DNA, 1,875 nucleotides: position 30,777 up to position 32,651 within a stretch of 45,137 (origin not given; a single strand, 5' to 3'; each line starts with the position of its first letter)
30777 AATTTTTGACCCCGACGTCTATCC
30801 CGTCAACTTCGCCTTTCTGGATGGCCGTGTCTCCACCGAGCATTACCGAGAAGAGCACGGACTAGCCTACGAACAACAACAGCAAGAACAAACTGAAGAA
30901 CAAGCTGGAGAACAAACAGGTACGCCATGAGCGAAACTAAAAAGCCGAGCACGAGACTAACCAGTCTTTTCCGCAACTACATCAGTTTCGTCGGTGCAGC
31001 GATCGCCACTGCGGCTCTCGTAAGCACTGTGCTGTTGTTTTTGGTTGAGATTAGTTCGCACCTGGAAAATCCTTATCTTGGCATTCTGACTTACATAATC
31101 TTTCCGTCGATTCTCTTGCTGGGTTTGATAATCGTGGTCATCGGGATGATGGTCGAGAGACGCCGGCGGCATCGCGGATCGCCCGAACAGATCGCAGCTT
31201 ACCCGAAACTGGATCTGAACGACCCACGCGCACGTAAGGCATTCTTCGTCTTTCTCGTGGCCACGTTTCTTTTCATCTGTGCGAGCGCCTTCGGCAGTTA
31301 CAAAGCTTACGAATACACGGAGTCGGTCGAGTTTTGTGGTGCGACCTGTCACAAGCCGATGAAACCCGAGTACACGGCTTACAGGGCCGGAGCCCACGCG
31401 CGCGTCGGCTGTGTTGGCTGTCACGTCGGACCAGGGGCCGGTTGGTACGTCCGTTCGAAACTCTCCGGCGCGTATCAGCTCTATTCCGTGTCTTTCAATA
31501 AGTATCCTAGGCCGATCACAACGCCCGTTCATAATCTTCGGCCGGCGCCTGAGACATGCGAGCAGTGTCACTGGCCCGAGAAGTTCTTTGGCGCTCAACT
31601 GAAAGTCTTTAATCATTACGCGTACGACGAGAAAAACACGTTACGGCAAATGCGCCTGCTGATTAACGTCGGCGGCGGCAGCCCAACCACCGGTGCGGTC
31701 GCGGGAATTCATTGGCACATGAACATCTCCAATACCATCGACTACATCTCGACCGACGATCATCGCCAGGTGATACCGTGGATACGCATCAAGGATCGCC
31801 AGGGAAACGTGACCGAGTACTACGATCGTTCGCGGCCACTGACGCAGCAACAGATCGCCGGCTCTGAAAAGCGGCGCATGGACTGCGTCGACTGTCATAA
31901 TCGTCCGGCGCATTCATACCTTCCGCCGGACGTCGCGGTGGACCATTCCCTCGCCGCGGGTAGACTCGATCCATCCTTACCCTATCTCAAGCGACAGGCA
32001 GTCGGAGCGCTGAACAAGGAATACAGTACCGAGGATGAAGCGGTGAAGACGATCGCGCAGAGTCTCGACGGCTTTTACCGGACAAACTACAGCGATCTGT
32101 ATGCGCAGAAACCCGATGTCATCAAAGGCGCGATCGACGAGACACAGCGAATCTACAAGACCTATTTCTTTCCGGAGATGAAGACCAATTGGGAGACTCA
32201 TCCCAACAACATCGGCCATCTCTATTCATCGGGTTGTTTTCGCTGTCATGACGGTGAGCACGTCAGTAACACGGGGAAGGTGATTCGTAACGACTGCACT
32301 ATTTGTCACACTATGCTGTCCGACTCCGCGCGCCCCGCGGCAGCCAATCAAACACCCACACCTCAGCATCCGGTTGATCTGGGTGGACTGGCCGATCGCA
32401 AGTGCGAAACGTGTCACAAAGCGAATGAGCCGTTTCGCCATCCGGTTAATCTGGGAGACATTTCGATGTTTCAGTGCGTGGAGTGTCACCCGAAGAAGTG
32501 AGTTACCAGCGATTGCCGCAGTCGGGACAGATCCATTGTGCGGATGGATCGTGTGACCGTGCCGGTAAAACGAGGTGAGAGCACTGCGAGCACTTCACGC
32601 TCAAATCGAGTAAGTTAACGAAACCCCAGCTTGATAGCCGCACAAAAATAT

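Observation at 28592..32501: CbcL-like and ImcH-like inner-membrane cytochromes encoded back-to-back with a 4-nt overlap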

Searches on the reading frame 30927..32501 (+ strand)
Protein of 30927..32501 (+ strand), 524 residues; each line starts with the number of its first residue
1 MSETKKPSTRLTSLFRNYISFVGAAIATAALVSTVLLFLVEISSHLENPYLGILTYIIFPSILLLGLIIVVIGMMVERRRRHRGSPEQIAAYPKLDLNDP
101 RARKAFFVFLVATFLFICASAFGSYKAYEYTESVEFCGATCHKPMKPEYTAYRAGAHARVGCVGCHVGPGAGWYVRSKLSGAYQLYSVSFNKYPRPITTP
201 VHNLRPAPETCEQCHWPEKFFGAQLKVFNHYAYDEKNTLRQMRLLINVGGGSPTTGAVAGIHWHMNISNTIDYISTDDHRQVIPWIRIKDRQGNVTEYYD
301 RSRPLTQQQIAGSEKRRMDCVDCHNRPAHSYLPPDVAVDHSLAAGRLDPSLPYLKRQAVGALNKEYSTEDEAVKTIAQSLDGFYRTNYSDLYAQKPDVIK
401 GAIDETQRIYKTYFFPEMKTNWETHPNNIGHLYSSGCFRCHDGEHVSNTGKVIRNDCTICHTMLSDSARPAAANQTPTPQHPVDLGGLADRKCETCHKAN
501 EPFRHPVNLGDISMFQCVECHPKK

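Call 4: search_protein_families(library=pfam, proteins=[window:30927-32501:+], max_evalue=0.01)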
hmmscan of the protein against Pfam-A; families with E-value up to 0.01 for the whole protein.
window:30927-32501:+ (524 aa): 4 families
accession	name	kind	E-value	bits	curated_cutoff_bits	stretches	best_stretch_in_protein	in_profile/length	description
PF03264.19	Cytochrom_NNT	-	4.1e-08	33.6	24.1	1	102-193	4-99/174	NapC/NirT cytochrome c family, N-terminal region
PF14522.11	Cytochrome_C7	-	2e-06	28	24.8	0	455-521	14-66/67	Cytochrome c7 and related cytochrome c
PF14537.11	Cytochrom_c3_2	-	3.5e-06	27.8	25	1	435-521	7-78/79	Cytochrome c3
PF02085.21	Cytochrom_CIII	-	0.0095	16.7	22.9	0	130-167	42-83/101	Class III cytochrome C family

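Call 5: search_protein_families(library=ncbifam, proteins=[window:30927-32501:+], max_evalue=0.01)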
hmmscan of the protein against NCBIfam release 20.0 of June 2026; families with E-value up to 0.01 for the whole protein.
window:30927-32501:+ (524 aa): 4 families
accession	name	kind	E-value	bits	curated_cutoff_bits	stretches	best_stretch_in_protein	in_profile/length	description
TIGR03153.1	cytochr_NrfH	equivalog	1.5e-13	51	134.2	1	110-215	3-109/138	cytochrome c nitrite reductase small subunit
NF011606.0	PRK15032.1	equivalog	4.4e-05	22.8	455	1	97-188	8-103/390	pentaheme c-type cytochrome TorC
NF047727.1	4hemeCytCCctA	equivalog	0.0014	18.7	180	1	431-467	34-70/109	tetraheme c-type cytochrome CctA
TIGR02162.1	torC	equivalog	0.0038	16.6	478.2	0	98-192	8-107/387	pentaheme c-type cytochrome TorC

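Call 12: find_homologous_proteins(query=window:30927-32498:+, max_evalue=1e-10)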
Query window:30927-32498:+ (524 aa): 8000 proteins with E <= 1e-10 among 8000 candidates; the best 120 are listed.
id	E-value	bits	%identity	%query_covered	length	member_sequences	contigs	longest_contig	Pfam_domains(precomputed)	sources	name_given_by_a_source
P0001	0.0e+0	1249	100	100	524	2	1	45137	PF14537.12,PF03264.20,PF14522.12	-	-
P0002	0.0e+0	1098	86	100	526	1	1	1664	PF03264.20,PF14522.12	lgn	-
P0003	0.0e+0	1098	86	100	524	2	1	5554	PF14537.12,PF03264.20,PF14522.12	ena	-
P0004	0.0e+0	1093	85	100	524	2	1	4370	PF14537.12,PF03264.20,PF14522.12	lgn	-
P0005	0.0e+0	1084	86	100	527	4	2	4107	PF14537.12,PF03264.20,PF14522.12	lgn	-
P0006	0.0e+0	1078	84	100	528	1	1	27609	PF14537.12,PF03264.20,PF14522.12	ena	-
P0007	0.0e+0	1074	84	100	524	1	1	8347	PF14537.12,PF03264.20,PF14522.12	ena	-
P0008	0.0e+0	1067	84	100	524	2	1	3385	PF03264.20,PF14522.12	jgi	jgi:NapC/NirT cytochrome c family protein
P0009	0.0e+0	1065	84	100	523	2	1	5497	PF03264.20,PF14522.12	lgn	-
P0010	0.0e+0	1060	82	100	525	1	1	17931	PF14537.12,PF03264.20,PF14522.12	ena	-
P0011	0.0e+0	1055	83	100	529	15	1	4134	PF03264.20,PF14522.12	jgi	jgi:hypothetical protein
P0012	0.0e+0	1047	84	99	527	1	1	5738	PF03264.20,PF14522.12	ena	-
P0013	0.0e+0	1047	83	100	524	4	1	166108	PF03264.20,PF14522.12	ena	-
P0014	0.0e+0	1045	82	100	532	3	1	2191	PF14537.12,PF03264.20,PF14522.12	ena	-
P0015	0.0e+0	1044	82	100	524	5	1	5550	PF14537.12,PF03264.20,PF14522.12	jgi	jgi:hypothetical protein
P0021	0.0e+0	1022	79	100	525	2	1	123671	PF03264.20,PF14522.12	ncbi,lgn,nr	ncbi:MAG TPA: NapC/NirT family cytochrome c [Pyrinomonadaceae bacterium]|nr:NapC/NirT family cytochr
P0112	1.4e-280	949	75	98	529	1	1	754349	PF03264.20,PF14522.12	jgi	jgi:NapC/NirT cytochrome c family, N-terminal region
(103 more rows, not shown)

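Call 13: search_solved_structures(query=window:30927-32498:+, max_evalue=1)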
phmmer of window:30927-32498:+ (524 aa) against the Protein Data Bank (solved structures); distinct sequences matched with E-value up to 1: 1.
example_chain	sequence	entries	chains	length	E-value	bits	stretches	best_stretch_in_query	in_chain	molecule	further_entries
2j7a_C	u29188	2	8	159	0.045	15.4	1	121-226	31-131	CYTOCHROME C QUINOL DEHYDROGENASE NRFH | NAPC/NIRT CYTOCHROME C FAMILY PROTEIN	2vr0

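Call 18: find_encoding_contigs(protein=P0112, flank=10000, max_places=2)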
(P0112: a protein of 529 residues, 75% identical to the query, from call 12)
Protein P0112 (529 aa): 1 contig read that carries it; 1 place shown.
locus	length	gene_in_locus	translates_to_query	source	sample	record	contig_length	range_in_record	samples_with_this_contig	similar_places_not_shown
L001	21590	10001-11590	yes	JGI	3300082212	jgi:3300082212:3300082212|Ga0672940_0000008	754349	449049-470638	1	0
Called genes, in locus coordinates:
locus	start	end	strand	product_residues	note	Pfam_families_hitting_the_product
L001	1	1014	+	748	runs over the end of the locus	-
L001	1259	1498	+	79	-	-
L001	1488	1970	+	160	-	PF25471:TM_PetC (weak), PF00355:Rieske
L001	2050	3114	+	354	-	PF00033:Cytochrome_B, PF13631:Cytochrom_B_N_2, PF00032:Cytochrom_B_C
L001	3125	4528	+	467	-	PF22678:Cytochrom_c_NrfB-like (faint), PF02085:Cytochrom_CIII (faint), PF13435:Cytochrome_C554 (faint), PF14522:Cytochrome_C7 (faint), PF14537:Cytochrom_c3_2 (weak), PF09699:Paired_CXXCH_1 (weak)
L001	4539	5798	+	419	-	PF02085:Cytochrom_CIII (faint), PF14522:Cytochrome_C7 (weak)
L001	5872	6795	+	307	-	PF02085:Cytochrom_CIII (faint), PF14537:Cytochrom_c3_2 (faint), PF14522:Cytochrome_C7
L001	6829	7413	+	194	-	PF02085:Cytochrom_CIII (faint), PF14522:Cytochrome_C7 (faint)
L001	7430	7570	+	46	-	-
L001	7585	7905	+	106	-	PF00034:Cytochrom_C (faint), PF13442:Cytochrome_CBB3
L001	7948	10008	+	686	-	PF14522:Cytochrome_C7 (faint), PF09699:Paired_CXXCH_1 (faint), PF14537:Cytochrom_c3_2 (faint), PF01292:Ni_hydr_CYTB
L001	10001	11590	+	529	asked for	PF03264:Cytochrom_NNT (weak), PF14522:Cytochrome_C7 (faint)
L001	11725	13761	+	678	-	PF04107:GCS2, PF00571:CBS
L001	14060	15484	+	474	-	PF00072:Response_reg, PF00158:Sigma54_activat, PF14532:Sigma54_activ_2, PF00004:AAA (weak), PF07724:AAA_2 (faint), PF07728:AAA_5, PF25601:AAA_lid_14, PF02954:HTH_8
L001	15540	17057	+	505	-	PF00989:PAS, PF08447:PAS_3, PF08448:PAS_4, PF13426:PAS_9, PF00989:PAS, PF08448:PAS_4, PF13426:PAS_9, PF08447:PAS_3, +3 more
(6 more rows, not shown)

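Call 19: find_encoding_contigs(protein=P0021, flank=10000, max_places=2)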
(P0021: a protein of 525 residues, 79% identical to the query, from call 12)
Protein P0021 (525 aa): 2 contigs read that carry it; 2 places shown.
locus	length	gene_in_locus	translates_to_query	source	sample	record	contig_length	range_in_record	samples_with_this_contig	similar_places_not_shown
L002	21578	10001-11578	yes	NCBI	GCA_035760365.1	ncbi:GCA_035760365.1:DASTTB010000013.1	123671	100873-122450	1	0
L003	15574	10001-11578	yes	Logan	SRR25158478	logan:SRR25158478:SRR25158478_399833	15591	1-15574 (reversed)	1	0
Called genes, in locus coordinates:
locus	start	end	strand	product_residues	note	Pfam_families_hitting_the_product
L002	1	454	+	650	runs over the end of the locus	PF04107:GCS2, PF00571:CBS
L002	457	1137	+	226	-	PF00027:cNMP_binding, PF13545:HTH_Crp_2, PF00325:Crp (weak)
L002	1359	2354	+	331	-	PF03264:Cytochrom_NNT (faint), PF14522:Cytochrome_C7 (faint), PF22113:Mtrc-MtrF_II-IV_dom (faint), PF22678:Cytochrom_c_NrfB-like (faint), PF14537:Cytochrom_c3_2 (faint), PF13435:Cytochrome_C554 (faint), PF09699:Paired_CXXCH_1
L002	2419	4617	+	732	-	-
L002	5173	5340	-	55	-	-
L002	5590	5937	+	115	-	-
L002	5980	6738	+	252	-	PF02085:Cytochrom_CIII (faint), PF09699:Paired_CXXCH_1 (faint), PF14522:Cytochrome_C7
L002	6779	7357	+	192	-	PF02085:Cytochrom_CIII (faint), PF14522:Cytochrome_C7 (faint)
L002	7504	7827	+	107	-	PF13442:Cytochrome_CBB3, PF00034:Cytochrom_C (faint)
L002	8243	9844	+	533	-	PF09699:Paired_CXXCH_1 (faint), PF14522:Cytochrome_C7 (faint), PF14537:Cytochrom_c3_2 (faint), PF22113:Mtrc-MtrF_II-IV_dom (faint), PF01292:Ni_hydr_CYTB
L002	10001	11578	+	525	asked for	PF03264:Cytochrom_NNT, PF14522:Cytochrome_C7 (faint)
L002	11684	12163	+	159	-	PF25471:TM_PetC, PF00355:Rieske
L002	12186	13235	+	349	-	PF00033:Cytochrome_B, PF13631:Cytochrom_B_N_2, PF00032:Cytochrom_B_C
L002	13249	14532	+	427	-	PF02085:Cytochrom_CIII (faint), PF09699:Paired_CXXCH_1 (faint), PF13435:Cytochrome_C554 (faint), PF14522:Cytochrome_C7 (faint), PF22678:Cytochrom_c_NrfB-like (faint), PF14537:Cytochrom_c3_2 (weak)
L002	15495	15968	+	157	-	PF03264:Cytochrom_NNT, PF14522:Cytochrome_C7 (faint), PF22113:Mtrc-MtrF_II-IV_dom (faint)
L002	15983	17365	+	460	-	PF02335:Cytochrom_C552, PF14522:Cytochrome_C7 (faint)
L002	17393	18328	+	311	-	PF00005:ABC_tran, PF13304:AAA_21, PF13732:DrrA1-3_C (weak)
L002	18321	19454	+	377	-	PF12698:ABC2_membrane_3, PF01061:ABC2_membrane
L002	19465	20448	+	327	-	PF00248:Aldo_ket_red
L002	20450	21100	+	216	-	-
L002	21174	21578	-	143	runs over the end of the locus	-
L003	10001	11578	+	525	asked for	PF03264:Cytochrom_NNT, PF14522:Cytochrome_C7 (faint)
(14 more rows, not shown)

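Call 32: search_protein_representatives(protein=window:30927-32498:+)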
Query: 524 residues. Proteins with E-value up to 0.001 (for the whole library): 3872; up to 1e-10: 2266; up to 1e-30: 835. The best 150 are listed.
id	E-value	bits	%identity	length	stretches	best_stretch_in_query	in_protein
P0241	1.0e-271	918.4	72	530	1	6-523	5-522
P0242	1.1e-184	631.3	54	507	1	5-499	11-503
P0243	2.5e-168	577.3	49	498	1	9-500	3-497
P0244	4.7e-154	530.2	48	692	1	11-523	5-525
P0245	1.4e-146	505.6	46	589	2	12-471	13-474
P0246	6.0e-145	500.1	46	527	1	5-506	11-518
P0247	3.2e-143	494.4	45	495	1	13-498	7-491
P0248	1.7e-141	488.7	45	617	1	16-463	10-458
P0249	8.0e-140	483.2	45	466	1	10-464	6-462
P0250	1.7e-139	482.1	43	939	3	11-521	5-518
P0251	6.3e-138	477.0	46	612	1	11-464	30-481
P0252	7.2e-137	473.5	45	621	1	13-478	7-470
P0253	2.3e-135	468.5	42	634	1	11-498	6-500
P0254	2.7e-135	468.3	43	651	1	13-502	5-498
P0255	2.0e-134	465.5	46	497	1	2-498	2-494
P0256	5.3e-133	460.7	38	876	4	7-523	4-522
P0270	2.2e-125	435.6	39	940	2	11-498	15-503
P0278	4.3e-121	421.4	41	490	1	6-468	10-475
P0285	2.2e-112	392.7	40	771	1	7-499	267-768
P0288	8.4e-112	390.8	38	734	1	12-468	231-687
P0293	7.9e-111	387.6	43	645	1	13-463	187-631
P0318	2.6e-103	362.8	38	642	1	10-489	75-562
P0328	5.1e-101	355.2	38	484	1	2-472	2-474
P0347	3.1e-96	339.4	36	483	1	16-475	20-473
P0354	5.4e-95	335.3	38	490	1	11-472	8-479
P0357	1.7e-94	333.7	42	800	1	94-463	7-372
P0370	1.4e-92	327.3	37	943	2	69-482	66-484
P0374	9.3e-92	324.6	38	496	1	11-466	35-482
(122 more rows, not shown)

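Call 34: find_related_loci(query=A1, collection=genome_contigs, flank=10000)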
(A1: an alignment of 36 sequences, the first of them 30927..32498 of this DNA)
Query A1 (524 aa) in genome_contigs; peptide patterns used: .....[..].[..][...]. (x = any residue, [..] = any of these).
600 stretches matched a pattern (row limit reached: there are more); 600 encode a relative of the query (tblastn E <= 1e-3); the best 80 are kept; 80 distinct loci.
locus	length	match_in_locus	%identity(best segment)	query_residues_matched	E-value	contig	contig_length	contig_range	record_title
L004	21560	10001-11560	75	5-524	0e+0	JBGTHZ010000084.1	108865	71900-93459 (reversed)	MAG: Pyrinomonadaceae bacterium isolate JTS-RE251 k141_4331441, whole genome shotgun sequence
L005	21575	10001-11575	73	1-524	0e+0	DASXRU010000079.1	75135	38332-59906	MAG TPA_asm: Pyrinomonadaceae bacterium isolate SMAG_U4648 k141_2374829, whole genome shotgun sequence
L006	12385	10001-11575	72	1-524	0e+0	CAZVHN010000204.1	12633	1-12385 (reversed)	MAG TPA_asm: uncultured Chloracidobacterium sp. isolate binchicken_co165_162 genome assembly, contig: k141_57427, whole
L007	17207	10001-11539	74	13-524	0e+0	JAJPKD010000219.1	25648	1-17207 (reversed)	MAG: Acidobacteria bacterium isolate Centralia_MAG_6 k107_1789582, whole genome shotgun sequence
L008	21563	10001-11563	73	5-524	0e+0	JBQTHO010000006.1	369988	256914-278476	MAG: Acidobacteriota bacterium isolate SAR255 c_000000063443, whole genome shotgun sequence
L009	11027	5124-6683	70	1-524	0e+0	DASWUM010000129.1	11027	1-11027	MAG TPA_asm: Pyrinomonadaceae bacterium isolate SMAG_U3603 k141_269317, whole genome shotgun sequence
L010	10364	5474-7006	69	13-523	0e+0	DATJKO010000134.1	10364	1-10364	MAG TPA_asm: Pyrinomonadaceae bacterium isolate SMAG_U15595 k141_3592676, whole genome shotgun sequence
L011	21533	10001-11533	67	13-523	0e+0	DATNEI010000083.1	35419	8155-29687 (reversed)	MAG TPA_asm: Pyrinomonadaceae bacterium isolate SMAG_U11264 k141_3843195, whole genome shotgun sequence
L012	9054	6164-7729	67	5-524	0e+0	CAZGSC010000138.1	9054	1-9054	MAG TPA_asm: uncultured Chloracidobacterium sp. isolate SRP173033_co1_341 genome assembly, contig: NODE_18696_length_905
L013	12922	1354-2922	64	1-523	0e+0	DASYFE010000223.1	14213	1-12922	MAG TPA_asm: Pyrinomonadaceae bacterium isolate SMAG_U5005 k141_2067509, whole genome shotgun sequence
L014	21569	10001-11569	70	1-523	0e+0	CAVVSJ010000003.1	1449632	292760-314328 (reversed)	MAG: uncultured Acidobacteriota bacterium isolate MFD02840.bin.1.264 genome assembly, contig: contig_17698, whole genome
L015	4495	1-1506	64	23-524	0e+0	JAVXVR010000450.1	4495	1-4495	MAG: Acidobacteriota bacterium isolate BP_33 scaffold_3976974, whole genome shotgun sequence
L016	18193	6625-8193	64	2-524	0e+0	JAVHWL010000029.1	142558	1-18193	MAG: Acidobacteriota bacterium isolate BP_24 scaffold_5216925, whole genome shotgun sequence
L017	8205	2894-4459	57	3-521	0e+0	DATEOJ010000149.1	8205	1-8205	MAG TPA_asm: Pyrinomonadaceae bacterium isolate SMAG_U8992 k141_49190, whole genome shotgun sequence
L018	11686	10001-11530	57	13-521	0e+0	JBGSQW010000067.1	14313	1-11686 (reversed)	MAG: Pyrinomonadaceae bacterium isolate JTS-AC342 k141_3000799, whole genome shotgun sequence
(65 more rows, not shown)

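Call 55: search_protein_families(library=pfam, proteins=[P0285, P0288, P0293, P0318, P0250, P0256, P0270, P0370, P0244, P0357], max_evalue=0.001)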
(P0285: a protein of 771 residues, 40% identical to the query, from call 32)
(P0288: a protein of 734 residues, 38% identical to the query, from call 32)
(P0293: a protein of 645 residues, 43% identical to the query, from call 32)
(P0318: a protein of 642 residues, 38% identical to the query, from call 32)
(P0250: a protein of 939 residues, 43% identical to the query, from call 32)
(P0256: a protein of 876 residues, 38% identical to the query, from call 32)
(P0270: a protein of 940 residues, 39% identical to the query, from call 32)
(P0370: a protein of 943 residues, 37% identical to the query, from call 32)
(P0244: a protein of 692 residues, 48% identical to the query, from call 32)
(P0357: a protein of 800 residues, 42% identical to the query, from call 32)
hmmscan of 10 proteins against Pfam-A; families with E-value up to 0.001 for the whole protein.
P0285 (771 aa): 4 families
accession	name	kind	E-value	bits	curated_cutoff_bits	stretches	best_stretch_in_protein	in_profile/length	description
PF01292.26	Ni_hydr_CYTB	-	5.5e-25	88.6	30.1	1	25-225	1-179/179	Prokaryotic cytochrome b561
PF14522.11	Cytochrome_C7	-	2.3e-06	27.7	24.8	0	696-725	43-66/67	Cytochrome c7 and related cytochrome c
PF03264.19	Cytochrom_NNT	-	9.8e-06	25.9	24.1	1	369-454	9-99/174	NapC/NirT cytochrome c family, N-terminal region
PF14358.11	DUF4405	-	0.00076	20.4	26.7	1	141-206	2-64/66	Domain of unknown function (DUF4405)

P0288 (734 aa): 4 families
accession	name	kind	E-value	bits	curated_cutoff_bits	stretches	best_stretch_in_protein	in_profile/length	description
PF01292.26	Ni_hydr_CYTB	-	1.5e-22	80.7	30.1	1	7-199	2-179/179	Prokaryotic cytochrome b561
PF03264.19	Cytochrom_NNT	-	2.4e-12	47.4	24.1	1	322-410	7-98/174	NapC/NirT cytochrome c family, N-terminal region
PF14522.11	Cytochrome_C7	-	1.5e-06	28.3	24.8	0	645-681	43-67/67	Cytochrome c7 and related cytochrome c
PF14537.11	Cytochrom_c3_2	-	9e-06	26.5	25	1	655-723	8-67/79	Cytochrome c3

P0293 (645 aa): 2 families
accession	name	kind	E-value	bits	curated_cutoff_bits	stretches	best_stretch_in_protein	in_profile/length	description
PF01661.27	Macro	-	9.8e-23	80.8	22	1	23-131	2-117/118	Macro domain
PF03264.19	Cytochrom_NNT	-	4.1e-09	36.8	24.1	1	274-363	7-100/174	NapC/NirT cytochrome c family, N-terminal region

P0318 (642 aa): 5 families
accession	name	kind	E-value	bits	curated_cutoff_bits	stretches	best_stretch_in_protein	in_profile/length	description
PF14522.11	Cytochrome_C7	-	3.8e-09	36.7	24.8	0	498-535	8-51/67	Cytochrome c7 and related cytochrome c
PF03264.19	Cytochrom_NNT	-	3.4e-07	30.6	24.1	1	178-259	11-97/174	NapC/NirT cytochrome c family, N-terminal region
PF22113.1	Mtrc-MtrF_II-IV_dom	-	4.8e-07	29.9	30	0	600-636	4-38/176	Outer membrane cytochrome MtrC/MtrF-like, domains II/IV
PF14537.11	Cytochrom_c3_2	-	3.8e-06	27.7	25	0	498-539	2-40/79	Cytochrome c3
PF22678.1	Cytochrom_c_NrfB-like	-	0.00025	21.9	27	0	600-634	31-66/89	Cytochrome c-type protein NrfB-like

P0250 (939 aa): 5 families
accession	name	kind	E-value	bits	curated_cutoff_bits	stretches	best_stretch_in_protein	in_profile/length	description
PF09699.15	Paired_CXXCH_1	-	1.6e-32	111.3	20.6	4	746-785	1-40/41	Doubled CXXCH motif (Paired_CXXCH_1)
PF14522.11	Cytochrome_C7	-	1e-11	44.9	24.8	0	731-781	13-66/67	Cytochrome c7 and related cytochrome c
PF14537.11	Cytochrom_c3_2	-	2.7e-11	44.2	25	1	418-503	2-79/79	Cytochrome c3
PF22113.1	Mtrc-MtrF_II-IV_dom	-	1.2e-08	35.1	30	1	731-886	6-166/176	Outer membrane cytochrome MtrC/MtrF-like, domains II/IV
PF02085.21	Cytochrom_CIII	-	0.00027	21.7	22.9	0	749-809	28-85/101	Class III cytochrome C family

P0256 (876 aa): 4 families
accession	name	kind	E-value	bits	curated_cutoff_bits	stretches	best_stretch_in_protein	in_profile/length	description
PF14522.11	Cytochrome_C7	-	2.6e-23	82.1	24.8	2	475-546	8-67/67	Cytochrome c7 and related cytochrome c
PF14537.11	Cytochrom_c3_2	-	4e-14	53.3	25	0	432-488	7-65/79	Cytochrome c3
PF02085.21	Cytochrom_CIII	-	1.3e-12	48.3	22.9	0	416-520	16-101/101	Class III cytochrome C family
PF03264.19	Cytochrom_NNT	-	7.9e-07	29.4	24.1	1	103-191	8-100/174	NapC/NirT cytochrome c family, N-terminal region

P0270 (940 aa): 3 families
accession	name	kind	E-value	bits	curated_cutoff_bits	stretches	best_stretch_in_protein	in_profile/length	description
PF09699.15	Paired_CXXCH_1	-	1.4e-60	201.2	20.6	6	595-633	1-38/41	Doubled CXXCH motif (Paired_CXXCH_1)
PF14522.11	Cytochrome_C7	-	3.7e-16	59.2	24.8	1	716-775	12-66/67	Cytochrome c7 and related cytochrome c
PF14537.11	Cytochrom_c3_2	-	4.4e-14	53.1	25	1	744-817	5-71/79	Cytochrome c3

P0370 (943 aa): 5 families
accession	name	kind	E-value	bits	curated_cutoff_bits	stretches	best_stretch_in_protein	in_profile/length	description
PF09699.15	Paired_CXXCH_1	-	1.8e-26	92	20.6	2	500-537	3-39/41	Doubled CXXCH motif (Paired_CXXCH_1)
PF14537.11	Cytochrom_c3_2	-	3.6e-24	85.5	25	1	558-641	8-79/79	Cytochrome c3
PF14522.11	Cytochrome_C7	-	3e-22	78.6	24.8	0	431-460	43-67/67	Cytochrome c7 and related cytochrome c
PF02085.21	Cytochrom_CIII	-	7.9e-17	61.9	22.9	1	795-889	15-101/101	Class III cytochrome C family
PF03264.19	Cytochrom_NNT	-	1.9e-06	28.2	24.1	1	106-191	8-98/174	NapC/NirT cytochrome c family, N-terminal region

P0244 (692 aa): 4 families
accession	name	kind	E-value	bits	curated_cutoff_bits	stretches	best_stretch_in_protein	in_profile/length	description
PF14522.11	Cytochrome_C7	-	2.2e-26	91.9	24.8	1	625-690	1-67/67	Cytochrome c7 and related cytochrome c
PF14537.11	Cytochrom_c3_2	-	8.3e-15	55.5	25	1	422-505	2-78/79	Cytochrome c3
PF02085.21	Cytochrom_CIII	-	8.1e-10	39.4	22.9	0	621-691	17-84/101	Class III cytochrome C family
PF03264.19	Cytochrom_NNT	-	1.9e-07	31.5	24.1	1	100-186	9-100/174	NapC/NirT cytochrome c family, N-terminal region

P0357 (800 aa): 5 families
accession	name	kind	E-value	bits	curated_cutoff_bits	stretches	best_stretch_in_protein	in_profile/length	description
PF11783.13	Cytochrome_cB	-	3e-13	50.4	22.1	1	685-778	73-172/173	Cytochrome c bacterial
PF22113.1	Mtrc-MtrF_II-IV_dom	-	2.1e-11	44.1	30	2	484-581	77-166/176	Outer membrane cytochrome MtrC/MtrF-like, domains II/IV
PF14522.11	Cytochrome_C7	-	1.8e-09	37.7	24.8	0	460-540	12-67/67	Cytochrome c7 and related cytochrome c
PF03264.19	Cytochrom_NNT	-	6.5e-09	36.2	24.1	1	23-105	12-99/174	NapC/NirT cytochrome c family, N-terminal region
PF14537.11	Cytochrom_c3_2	-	2.1e-06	28.5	25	0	344-416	7-78/79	Cytochrome c3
